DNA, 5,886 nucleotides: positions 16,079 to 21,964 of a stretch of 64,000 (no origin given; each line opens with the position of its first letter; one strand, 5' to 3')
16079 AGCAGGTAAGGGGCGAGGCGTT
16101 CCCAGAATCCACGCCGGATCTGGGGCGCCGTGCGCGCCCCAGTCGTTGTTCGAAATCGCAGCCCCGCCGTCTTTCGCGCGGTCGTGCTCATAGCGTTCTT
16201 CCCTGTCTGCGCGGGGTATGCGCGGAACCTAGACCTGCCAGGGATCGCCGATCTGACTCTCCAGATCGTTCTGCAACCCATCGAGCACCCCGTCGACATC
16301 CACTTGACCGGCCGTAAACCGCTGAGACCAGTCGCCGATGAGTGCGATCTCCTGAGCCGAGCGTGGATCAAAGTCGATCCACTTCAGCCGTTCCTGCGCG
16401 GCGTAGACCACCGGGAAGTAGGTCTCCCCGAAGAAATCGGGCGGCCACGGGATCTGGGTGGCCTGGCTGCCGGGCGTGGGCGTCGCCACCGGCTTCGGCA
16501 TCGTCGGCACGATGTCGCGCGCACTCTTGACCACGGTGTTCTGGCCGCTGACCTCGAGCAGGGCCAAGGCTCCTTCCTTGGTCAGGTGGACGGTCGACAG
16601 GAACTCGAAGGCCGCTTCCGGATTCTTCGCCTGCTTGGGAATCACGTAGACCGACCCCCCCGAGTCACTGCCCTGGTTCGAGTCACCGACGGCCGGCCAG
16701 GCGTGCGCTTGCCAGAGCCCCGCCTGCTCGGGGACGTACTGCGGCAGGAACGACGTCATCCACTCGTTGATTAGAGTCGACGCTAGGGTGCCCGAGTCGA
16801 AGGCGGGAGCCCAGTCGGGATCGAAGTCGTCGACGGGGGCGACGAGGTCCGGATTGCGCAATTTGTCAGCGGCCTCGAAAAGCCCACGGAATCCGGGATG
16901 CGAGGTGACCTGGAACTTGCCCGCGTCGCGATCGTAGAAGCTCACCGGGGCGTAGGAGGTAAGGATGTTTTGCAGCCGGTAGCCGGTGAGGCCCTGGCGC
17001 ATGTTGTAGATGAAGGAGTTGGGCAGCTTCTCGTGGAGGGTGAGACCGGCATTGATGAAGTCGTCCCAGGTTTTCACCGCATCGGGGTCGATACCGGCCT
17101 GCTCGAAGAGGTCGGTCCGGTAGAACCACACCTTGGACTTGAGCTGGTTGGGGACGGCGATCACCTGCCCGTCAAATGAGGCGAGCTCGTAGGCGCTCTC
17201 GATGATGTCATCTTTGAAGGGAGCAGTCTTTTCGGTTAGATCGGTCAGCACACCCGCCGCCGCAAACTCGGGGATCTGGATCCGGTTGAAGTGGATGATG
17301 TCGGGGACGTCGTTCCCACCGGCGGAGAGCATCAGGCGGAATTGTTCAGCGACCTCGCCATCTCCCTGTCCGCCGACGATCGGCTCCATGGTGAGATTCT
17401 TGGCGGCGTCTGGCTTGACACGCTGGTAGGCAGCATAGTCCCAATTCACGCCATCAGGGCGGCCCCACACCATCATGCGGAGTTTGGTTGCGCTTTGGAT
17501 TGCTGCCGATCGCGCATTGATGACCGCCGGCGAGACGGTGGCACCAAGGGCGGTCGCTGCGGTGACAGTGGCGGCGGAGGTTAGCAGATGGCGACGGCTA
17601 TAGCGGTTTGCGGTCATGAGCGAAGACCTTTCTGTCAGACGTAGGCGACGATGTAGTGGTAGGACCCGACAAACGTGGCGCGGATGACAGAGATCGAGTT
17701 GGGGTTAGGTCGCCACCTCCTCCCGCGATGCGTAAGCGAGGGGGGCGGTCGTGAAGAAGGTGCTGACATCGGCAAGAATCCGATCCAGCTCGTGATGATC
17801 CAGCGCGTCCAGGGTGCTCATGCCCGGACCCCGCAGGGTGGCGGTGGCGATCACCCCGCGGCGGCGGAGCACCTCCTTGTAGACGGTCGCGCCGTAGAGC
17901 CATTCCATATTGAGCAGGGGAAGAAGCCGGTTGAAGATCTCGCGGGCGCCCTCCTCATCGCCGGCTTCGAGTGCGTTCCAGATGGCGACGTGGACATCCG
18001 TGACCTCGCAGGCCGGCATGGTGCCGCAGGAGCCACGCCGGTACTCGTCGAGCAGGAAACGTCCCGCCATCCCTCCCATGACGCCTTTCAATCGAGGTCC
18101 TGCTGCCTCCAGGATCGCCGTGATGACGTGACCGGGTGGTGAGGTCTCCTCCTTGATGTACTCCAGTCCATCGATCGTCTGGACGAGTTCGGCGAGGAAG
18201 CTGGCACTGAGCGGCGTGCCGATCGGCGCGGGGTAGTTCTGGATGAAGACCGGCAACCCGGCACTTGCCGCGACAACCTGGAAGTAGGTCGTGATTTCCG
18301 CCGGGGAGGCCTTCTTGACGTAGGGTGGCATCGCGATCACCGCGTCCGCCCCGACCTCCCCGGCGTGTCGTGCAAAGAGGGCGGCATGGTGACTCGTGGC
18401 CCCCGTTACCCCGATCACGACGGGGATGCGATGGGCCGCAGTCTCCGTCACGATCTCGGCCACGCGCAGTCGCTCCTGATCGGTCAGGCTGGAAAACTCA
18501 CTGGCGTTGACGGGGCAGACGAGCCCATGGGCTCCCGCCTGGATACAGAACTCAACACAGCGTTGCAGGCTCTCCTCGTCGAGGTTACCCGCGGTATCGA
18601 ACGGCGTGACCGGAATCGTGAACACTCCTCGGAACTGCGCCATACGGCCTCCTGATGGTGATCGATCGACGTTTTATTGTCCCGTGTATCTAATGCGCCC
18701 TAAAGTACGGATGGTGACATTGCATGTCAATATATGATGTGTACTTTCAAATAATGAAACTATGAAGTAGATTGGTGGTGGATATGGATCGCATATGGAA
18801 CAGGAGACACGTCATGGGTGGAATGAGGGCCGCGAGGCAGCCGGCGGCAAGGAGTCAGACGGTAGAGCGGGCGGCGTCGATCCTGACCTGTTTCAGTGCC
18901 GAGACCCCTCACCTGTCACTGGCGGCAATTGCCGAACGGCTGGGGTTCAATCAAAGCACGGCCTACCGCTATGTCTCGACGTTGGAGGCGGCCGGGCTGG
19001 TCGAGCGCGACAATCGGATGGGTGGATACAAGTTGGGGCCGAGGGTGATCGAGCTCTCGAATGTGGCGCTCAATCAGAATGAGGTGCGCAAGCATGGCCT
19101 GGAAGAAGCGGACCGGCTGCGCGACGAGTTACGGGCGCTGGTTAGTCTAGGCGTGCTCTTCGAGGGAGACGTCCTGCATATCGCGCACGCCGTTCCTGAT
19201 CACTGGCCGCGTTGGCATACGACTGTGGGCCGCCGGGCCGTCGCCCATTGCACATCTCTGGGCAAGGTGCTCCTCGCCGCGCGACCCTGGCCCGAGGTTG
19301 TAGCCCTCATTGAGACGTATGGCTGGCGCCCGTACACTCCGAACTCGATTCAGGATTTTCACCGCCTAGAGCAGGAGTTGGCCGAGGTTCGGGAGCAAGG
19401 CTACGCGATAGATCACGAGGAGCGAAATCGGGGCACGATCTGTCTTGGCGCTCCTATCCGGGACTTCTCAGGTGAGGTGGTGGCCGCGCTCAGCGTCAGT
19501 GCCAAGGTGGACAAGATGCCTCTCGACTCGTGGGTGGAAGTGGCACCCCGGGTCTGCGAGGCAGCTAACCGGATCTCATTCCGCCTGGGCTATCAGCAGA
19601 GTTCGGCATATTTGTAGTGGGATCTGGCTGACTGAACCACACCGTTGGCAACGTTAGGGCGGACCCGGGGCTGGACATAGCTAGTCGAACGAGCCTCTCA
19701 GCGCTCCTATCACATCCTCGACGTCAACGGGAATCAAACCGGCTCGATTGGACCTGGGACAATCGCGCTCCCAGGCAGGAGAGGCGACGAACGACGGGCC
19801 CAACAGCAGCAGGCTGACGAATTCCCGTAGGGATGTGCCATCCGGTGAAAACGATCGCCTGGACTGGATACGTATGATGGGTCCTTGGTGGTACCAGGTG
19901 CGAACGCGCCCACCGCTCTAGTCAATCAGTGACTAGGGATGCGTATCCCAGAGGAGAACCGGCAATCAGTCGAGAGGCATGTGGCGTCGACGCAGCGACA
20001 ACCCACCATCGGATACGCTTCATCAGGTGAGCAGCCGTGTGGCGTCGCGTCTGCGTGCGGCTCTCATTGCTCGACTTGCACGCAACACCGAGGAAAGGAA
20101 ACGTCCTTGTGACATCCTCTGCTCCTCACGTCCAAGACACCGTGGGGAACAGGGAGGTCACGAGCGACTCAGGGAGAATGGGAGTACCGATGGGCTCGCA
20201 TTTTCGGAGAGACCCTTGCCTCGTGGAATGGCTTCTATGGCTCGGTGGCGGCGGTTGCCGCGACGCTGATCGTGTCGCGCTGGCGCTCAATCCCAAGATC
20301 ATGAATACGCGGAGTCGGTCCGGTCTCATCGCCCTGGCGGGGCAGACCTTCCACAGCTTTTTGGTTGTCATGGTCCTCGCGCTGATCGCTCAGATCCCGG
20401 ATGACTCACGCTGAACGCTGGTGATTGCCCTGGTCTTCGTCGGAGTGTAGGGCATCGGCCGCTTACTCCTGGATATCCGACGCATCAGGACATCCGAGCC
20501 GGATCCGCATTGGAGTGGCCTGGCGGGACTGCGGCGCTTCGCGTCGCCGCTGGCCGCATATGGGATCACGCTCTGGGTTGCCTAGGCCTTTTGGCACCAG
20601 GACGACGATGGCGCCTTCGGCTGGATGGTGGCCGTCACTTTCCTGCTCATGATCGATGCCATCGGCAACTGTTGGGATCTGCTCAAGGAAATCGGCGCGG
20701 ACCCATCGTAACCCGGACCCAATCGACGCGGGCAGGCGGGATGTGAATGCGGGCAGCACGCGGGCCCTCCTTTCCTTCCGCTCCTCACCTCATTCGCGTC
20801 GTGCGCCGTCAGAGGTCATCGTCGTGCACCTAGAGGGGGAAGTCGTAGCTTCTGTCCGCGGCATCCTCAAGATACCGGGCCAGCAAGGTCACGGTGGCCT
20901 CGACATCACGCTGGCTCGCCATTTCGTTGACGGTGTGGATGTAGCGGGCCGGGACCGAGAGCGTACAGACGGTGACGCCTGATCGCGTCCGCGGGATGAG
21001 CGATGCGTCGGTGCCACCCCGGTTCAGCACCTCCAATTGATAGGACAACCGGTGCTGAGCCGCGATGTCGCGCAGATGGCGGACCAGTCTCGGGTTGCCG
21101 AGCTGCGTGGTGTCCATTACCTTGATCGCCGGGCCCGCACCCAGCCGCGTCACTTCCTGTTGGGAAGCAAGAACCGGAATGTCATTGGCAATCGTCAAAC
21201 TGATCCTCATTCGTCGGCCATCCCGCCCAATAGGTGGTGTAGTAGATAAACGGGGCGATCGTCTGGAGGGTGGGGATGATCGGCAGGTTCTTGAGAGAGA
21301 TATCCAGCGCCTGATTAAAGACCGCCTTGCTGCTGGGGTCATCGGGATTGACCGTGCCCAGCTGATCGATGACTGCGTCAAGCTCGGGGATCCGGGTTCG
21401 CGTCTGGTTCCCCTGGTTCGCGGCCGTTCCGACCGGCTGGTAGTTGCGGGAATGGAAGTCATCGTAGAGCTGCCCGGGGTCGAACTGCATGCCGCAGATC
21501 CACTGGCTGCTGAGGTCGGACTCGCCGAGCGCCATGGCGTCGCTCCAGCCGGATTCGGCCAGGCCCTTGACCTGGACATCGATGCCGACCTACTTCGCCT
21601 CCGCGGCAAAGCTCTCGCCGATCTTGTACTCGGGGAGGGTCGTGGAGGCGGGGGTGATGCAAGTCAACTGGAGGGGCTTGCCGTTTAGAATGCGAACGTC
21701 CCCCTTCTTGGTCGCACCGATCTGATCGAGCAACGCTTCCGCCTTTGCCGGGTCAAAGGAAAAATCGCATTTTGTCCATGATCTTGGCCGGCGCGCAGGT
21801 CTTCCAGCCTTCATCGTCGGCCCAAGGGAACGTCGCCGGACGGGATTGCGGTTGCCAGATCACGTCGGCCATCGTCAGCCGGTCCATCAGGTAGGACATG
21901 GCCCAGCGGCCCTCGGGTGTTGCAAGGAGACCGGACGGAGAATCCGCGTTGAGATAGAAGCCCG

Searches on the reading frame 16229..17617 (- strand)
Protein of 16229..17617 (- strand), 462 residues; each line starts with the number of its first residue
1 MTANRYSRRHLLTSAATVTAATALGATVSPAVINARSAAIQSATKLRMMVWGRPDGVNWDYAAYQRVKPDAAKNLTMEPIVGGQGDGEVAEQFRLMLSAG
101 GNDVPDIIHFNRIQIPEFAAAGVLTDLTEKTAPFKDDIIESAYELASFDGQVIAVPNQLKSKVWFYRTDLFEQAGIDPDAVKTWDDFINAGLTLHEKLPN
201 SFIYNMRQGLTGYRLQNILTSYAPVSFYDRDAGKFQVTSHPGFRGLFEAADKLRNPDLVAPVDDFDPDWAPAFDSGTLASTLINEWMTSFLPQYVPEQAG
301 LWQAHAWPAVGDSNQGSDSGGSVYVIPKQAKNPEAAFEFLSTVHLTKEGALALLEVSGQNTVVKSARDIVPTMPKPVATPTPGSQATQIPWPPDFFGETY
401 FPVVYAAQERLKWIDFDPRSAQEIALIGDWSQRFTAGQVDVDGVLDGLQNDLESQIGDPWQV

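Call 7: search_protein_families(library=pfam, proteins=[window:16229-17617:-])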
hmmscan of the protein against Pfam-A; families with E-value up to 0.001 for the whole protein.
window:16229-17617:- (462 aa): 2 families
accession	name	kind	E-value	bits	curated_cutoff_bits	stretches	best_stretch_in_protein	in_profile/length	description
PF01547.30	SBP_bac_1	-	6e-25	89.3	26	1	84-341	31-298/307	Bacterial extracellular solute-binding protein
PF13416.11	SBP_bac_8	-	1.4e-22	81.3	27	1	81-368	16-267/279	Bacterial extracellular solute-binding protein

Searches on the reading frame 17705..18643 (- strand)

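Call 7: search_protein_families(library=pfam, proteins=[window:17705-18643:-])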
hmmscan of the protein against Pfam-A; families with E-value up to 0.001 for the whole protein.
window:17705-18643:- (312 aa): 1 family
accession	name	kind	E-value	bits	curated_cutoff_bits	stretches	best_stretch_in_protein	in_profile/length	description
PF00701.28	DHDPS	-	3.1e-38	131.6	22.1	1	4-289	2-285/289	Dihydrodipicolinate synthetase family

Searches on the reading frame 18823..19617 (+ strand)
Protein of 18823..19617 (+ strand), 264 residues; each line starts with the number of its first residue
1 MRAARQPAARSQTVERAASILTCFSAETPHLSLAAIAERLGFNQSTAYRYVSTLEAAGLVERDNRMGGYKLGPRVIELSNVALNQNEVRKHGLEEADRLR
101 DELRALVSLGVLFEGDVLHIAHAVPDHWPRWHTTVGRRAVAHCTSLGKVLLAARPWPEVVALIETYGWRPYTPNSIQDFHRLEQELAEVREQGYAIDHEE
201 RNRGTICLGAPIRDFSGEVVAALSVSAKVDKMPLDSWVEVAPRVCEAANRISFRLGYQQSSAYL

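Call 35: search_protein_families(library=pfam, max_evalue=0.01, proteins=[window:18823-19617:+])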
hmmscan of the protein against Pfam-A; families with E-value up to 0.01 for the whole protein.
window:18823-19617:+ (264 aa): 13 families
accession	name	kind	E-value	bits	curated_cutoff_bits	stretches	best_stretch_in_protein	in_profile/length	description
PF01614.24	IclR_C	-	2.2e-35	122.2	24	1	84-252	5-173/174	Bacterial transcriptional regulator IclR C-terminal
PF09339.16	HTH_IclR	-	7.4e-16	58.1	22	1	13-63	1-51/52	IclR helix-turn-helix domain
PF08279.18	HTH_11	-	4.4e-07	30.1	25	1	16-69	1-54/55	HTH domain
PF13412.12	HTH_24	-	1.1e-05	25.4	21.9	1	27-61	14-48/48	Winged helix-turn-helix DNA-binding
PF12802.13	MarR_2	-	2.3e-05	24.9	27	1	28-63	17-54/61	MarR family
PF25213.1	HVO_A0261_N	-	8.3e-05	22.8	35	1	31-71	25-63/86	HVO_A0261 N-terminal domain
PF01978.25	TrmB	-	0.00015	22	25.6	1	33-64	25-56/68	Sugar-specific transcriptional regulator TrmB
PF01047.28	MarR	-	0.00019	21.7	24.6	1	27-62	14-49/59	MarR family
PF12840.13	HTH_20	-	0.00021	21.7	27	1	19-62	8-50/51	Helix-turn-helix domain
PF13384.12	HTH_23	-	0.00078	19.6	24.6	1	15-59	5-46/50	Homeodomain-like domain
PF02082.26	Rrf2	-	0.0012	19.5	30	1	11-72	2-66/132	Iron-dependent Transcriptional regulator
PF13730.12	HTH_36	-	0.0018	18.5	25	1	30-60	25-55/55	Helix-turn-helix domain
PF14394.12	DUF4423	-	0.0088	16.3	30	0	21-73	27-78/165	Domain of unknown function (DUF4423)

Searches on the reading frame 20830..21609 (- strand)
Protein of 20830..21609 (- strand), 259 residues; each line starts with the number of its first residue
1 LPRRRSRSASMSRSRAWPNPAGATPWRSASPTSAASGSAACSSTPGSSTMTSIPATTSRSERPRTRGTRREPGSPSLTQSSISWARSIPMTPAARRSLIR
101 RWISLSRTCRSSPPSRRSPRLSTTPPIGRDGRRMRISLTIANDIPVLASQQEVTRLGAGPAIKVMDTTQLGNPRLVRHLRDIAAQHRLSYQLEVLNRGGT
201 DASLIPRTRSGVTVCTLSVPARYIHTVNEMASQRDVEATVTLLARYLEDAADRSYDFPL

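Call 35: search_protein_families(library=pfam, max_evalue=0.01, proteins=[window:20830-21609:-])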
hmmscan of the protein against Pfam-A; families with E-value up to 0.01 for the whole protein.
window:20830-21609:- (259 aa): 2 families
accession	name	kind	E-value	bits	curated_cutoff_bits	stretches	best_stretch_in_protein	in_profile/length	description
PF05343.19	Peptidase_M42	-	2e-24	86.6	23.2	1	138-242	190-292/292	M42 glutamyl aminopeptidase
PF01546.33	Peptidase_M20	-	0.0003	21.2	24.6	1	168-248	128-205/206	Peptidase family M20/M25/M40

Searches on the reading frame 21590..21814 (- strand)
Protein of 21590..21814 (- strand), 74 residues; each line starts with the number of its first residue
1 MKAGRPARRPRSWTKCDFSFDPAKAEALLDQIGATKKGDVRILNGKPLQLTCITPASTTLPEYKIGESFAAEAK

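Call 35: search_protein_families(library=pfam, max_evalue=0.01, proteins=[window:21590-21814:-])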
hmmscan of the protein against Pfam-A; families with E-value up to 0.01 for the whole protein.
window:21590-21814:- (74 aa): 1 family
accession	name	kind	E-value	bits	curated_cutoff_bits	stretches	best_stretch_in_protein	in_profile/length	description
PF00496.27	SBP_bac_5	-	0.0012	18.4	32.4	1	19-73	263-312/368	Bacterial extracellular solute-binding proteins, family 5 Middle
